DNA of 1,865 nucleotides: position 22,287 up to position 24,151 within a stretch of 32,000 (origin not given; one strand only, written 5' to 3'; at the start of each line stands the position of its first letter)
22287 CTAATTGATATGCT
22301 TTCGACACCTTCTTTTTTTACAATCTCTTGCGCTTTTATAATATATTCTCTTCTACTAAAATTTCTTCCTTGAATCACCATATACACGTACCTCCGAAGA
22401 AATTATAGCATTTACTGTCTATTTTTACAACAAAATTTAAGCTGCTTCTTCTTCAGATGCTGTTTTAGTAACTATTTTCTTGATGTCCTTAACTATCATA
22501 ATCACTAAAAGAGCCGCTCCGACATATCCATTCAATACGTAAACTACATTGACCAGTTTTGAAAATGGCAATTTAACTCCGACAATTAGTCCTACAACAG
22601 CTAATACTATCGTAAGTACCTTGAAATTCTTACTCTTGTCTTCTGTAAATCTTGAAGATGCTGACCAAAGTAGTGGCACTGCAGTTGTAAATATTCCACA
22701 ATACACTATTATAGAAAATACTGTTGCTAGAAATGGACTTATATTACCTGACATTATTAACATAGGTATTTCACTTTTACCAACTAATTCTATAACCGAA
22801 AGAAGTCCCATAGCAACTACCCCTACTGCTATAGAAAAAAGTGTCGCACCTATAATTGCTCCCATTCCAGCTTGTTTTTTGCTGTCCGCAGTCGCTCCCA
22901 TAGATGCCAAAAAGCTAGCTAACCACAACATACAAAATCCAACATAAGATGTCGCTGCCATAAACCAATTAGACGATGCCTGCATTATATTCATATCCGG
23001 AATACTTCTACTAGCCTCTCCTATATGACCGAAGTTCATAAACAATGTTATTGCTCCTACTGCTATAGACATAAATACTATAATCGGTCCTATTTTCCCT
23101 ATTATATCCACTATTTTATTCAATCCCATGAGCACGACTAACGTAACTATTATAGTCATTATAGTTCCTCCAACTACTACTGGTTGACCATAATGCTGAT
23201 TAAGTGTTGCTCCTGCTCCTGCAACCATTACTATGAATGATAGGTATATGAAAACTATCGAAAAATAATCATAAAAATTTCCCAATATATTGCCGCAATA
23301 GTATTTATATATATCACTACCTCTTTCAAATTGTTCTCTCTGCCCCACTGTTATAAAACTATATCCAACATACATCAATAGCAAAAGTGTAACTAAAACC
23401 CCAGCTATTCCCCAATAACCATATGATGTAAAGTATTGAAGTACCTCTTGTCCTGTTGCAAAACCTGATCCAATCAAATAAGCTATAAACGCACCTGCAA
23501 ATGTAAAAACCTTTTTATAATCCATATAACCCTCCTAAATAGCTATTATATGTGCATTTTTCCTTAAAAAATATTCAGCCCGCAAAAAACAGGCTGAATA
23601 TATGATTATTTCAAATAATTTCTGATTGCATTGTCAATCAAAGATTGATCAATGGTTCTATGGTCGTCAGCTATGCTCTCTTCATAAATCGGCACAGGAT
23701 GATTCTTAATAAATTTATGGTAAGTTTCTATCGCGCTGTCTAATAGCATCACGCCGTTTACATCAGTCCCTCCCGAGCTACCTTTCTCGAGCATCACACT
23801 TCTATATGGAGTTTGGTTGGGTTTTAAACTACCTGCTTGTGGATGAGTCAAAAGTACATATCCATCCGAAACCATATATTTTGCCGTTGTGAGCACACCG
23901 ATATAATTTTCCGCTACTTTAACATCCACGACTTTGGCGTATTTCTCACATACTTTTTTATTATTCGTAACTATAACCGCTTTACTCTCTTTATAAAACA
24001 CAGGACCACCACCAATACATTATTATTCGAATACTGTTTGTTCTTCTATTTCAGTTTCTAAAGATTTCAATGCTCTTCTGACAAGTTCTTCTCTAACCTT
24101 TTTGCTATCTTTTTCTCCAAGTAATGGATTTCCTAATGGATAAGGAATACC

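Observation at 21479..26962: Orphan protein-B-type Stickland reductase cassette: grdE-like, Sec-grdB-like, grdX, YkvI-family transporter and TetR, without grdA/grdCD/trx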

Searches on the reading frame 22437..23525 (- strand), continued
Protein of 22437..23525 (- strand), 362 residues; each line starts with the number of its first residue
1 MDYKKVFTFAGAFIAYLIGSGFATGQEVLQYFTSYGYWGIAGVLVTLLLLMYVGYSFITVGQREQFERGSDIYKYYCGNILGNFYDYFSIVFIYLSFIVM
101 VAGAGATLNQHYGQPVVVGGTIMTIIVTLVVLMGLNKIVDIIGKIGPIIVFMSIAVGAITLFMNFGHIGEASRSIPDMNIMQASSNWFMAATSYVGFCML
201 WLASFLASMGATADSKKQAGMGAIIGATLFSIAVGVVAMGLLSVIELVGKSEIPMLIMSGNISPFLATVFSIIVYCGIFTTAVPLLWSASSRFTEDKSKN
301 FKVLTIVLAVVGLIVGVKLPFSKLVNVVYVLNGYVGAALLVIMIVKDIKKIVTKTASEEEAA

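Call 77: get_annotated_region(hit=H25, flank=6000)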
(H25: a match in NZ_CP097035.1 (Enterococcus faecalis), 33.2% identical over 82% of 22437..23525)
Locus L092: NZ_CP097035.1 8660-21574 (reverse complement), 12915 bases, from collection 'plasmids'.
description: Enterococcus faecalis strain AT40b plasmid pAT40b-a, complete sequence
organism: Enterococcus faecalis (NCBI taxid 1351)
taxonomy: Bacteria; Bacillota; Bacilli; Lactobacillales; Enterococcaceae; Enterococcus; Enterococcus faecalis
host: -; source: whole organism,pet food (BARF); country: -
typing (MOB-suite, as given by PLSDB): conjugative; replicon rep_cluster_183; relaxase MOBQ; mating-pair formation MPF_T
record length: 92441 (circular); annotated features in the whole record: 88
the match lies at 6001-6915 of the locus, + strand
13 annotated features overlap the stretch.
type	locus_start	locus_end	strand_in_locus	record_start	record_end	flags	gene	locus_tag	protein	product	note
CDS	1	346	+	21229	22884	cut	-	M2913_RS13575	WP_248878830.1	VirD4-like conjugal transfer protein, CD1115 family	-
CDS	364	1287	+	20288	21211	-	-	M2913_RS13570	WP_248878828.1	hypothetical protein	-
CDS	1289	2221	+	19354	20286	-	-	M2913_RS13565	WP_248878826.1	conjugal transfer protein TrbL family protein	-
CDS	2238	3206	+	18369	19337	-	-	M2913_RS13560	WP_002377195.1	hypothetical protein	-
CDS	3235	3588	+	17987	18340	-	-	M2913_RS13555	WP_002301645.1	hypothetical protein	-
CDS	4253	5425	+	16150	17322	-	-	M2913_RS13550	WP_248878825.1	IS256-like element IS1542 family transposase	GO:0006313 - DNA transposition [Evidence IEA]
CDS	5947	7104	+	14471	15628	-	-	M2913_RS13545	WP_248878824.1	hypothetical protein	-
CDS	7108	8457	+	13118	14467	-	-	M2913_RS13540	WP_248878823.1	aspartate aminotransferase family protein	-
CDS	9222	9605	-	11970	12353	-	-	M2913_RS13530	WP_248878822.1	MerR family transcriptional regulator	GO:0006355 - regulation of DNA-templated transcription [Evidence IEA]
CDS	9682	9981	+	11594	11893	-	-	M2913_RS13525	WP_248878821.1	hypothetical protein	-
CDS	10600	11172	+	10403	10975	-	-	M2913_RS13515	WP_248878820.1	tyrosine-type recombinase/integrase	GO:0015074 - DNA integration [Evidence IEA]; GO:0006310 - DNA recombination [Evidence IEA]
CDS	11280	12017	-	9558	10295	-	-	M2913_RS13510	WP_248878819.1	helix-turn-helix domain-containing protein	-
CDS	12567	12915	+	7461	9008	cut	-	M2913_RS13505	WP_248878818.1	type I restriction-modification system subunit M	GO:0009307 - DNA restriction-modification system [Evidence IEA]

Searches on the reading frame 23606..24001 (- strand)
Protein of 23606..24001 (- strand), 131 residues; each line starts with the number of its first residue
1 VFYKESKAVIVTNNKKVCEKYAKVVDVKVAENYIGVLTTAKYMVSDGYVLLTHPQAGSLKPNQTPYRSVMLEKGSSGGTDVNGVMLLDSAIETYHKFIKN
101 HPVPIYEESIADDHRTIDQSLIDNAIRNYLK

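Call 5: search_protein_families(library=ncbifam, proteins=[window:23606-24001:-])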
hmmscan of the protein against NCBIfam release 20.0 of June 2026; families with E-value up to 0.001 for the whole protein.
window:23606-24001:- (131 aa): 1 family
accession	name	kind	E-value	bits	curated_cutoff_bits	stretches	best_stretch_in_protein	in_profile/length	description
NF038093.1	GrdX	subfamily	1.2e-36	125.3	40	1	9-126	1-118/119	GrdX family protein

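Call 6: search_protein_families(library=pfam, proteins=[window:23606-24001:-])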
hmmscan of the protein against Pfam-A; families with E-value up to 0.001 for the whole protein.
window:23606-24001:- (131 aa): 0 families
